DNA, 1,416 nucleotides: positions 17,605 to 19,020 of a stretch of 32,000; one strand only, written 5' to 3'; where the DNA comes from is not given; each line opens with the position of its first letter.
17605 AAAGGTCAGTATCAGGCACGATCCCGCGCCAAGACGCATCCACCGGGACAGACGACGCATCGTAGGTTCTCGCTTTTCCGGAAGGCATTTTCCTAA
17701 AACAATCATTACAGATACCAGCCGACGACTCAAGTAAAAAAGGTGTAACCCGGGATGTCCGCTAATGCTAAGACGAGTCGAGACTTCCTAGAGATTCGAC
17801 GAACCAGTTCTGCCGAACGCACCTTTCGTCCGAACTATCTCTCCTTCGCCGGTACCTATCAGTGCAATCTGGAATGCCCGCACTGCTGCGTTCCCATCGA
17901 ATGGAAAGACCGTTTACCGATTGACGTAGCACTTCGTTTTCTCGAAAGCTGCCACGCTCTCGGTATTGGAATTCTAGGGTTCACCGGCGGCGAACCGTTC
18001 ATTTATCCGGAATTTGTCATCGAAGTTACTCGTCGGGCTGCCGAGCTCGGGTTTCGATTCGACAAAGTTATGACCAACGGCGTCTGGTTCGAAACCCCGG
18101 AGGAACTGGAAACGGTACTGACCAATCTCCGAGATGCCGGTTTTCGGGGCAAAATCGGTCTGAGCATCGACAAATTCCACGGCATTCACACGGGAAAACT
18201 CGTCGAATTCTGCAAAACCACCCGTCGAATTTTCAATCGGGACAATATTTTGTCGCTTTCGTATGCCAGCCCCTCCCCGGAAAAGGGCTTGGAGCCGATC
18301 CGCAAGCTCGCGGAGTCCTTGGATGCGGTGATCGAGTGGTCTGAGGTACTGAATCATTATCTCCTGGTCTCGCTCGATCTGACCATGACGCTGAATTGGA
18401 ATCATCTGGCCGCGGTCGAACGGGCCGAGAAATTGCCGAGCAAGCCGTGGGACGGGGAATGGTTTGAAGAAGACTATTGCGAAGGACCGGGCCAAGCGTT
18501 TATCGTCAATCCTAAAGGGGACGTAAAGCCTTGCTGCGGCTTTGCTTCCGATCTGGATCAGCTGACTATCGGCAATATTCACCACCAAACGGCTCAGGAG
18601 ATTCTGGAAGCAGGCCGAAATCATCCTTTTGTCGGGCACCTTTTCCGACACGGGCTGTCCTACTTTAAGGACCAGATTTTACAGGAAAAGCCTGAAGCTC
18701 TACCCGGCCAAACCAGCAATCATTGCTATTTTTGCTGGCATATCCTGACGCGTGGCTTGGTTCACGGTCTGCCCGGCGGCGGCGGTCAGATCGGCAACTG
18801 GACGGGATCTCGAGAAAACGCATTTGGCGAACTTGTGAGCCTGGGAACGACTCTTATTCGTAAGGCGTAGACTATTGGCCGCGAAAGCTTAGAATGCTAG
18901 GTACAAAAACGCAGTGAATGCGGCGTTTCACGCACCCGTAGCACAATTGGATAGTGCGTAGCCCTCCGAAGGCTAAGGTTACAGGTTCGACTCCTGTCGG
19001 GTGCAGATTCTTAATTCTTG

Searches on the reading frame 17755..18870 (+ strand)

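Call 22: search_protein_families(library=ncbifam, proteins=[window:17755-18870:+], max_evalue=0.1)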
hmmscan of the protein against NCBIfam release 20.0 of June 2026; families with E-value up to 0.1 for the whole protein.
window:17755-18870:+ (371 aa): 42 families (the best 25 are shown)
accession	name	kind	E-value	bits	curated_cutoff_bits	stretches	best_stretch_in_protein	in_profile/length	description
TIGR04078.1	rSAM_yydG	equivalog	3.4e-11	43.2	300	1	35-143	9-118/309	YydG family radical SAM peptide epimerase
TIGR02109.1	PQQ_syn_pqqE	equivalog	7.7e-11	41.5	381.35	1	33-138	13-113/358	pyrroloquinoline quinone biosynthesis protein PqqE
TIGR04055.1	rSAM_NirJ2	equivalog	1.4e-09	38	500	1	29-142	2-109/326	putative heme d1 biosynthesis radical SAM protein NirJ2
TIGR04303.1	GeoRSP_rSAM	equivalog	2.2e-09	37.4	400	1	30-142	8-112/325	GeoRSP system radical SAM/SPASM protein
NF045574.1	sacti_mat_StsB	exception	4.8e-08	32.3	625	1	28-117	97-186/466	StsB family radical SAM/SPASM domain sactipeptide maturase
TIGR04545.1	rSAM_ahbD_hemeb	equivalog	8.3e-08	32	500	1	34-139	7-107/339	heme b synthase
TIGR02666.1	moaA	equivalog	1e-07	31.3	284.05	1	27-148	10-132/336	GTP 3',8-cyclase MoaA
TIGR03977.1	rSAM_pair_HxsC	equivalog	4.5e-07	29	267.9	1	30-162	28-162/292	His-Xaa-Ser system radical SAM maturase HxsC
NF049973.1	radical_Rv1681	equivalog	5e-07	29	380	1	34-115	79-160/326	Rv1681 family radical SAM protein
TIGR04054.1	rSAM_NirJ1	equivalog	5.3e-07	28.6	650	1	30-141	39-145/387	putative heme d1 biosynthesis radical SAM protein NirJ1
NF038283.1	viperin_w_prok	equivalog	5.4e-07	29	180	1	34-142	9-118/281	viperin family antiviral radical SAM protein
TIGR04051.1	rSAM_NirJ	equivalog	1.1e-06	27.9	515.45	1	36-145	11-115/354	heme d1 biosynthesis radical SAM protein NirJ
TIGR04347.1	pseudo_SAM_Halo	equivalog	1.7e-06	27.6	525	1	29-141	40-147/390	TIGR04347 family pseudo-SAM/SPASM protein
NF050035.1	rSAM_WgK_link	exception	3.3e-06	26.3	650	1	26-110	8-94/367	radical SAM/SPASM peptide maturase WgkB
NF012164.0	AlbA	equivalog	4.2e-06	25.4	850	2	17-120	103-205/442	subtilosin maturase AlbA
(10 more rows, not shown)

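Call 102: search_protein_families(library=pfam, proteins=[window:17755-18870:+], max_evalue=0.001)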
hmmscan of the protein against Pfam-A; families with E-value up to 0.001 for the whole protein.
window:17755-18870:+ (371 aa): 3 families
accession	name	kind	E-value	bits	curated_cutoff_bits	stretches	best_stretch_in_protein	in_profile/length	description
PF04055.27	Radical_SAM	-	1.1e-09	39.1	29.5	1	34-141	4-112/166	Radical SAM superfamily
PF13186.11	SPASM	-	7.8e-07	29.7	21.5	1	242-286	1-45/67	Iron-sulfur cluster-binding domain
PF13353.11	Fer4_12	-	0.00068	20.4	22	0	36-117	14-99/137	4Fe-4S single cluster domain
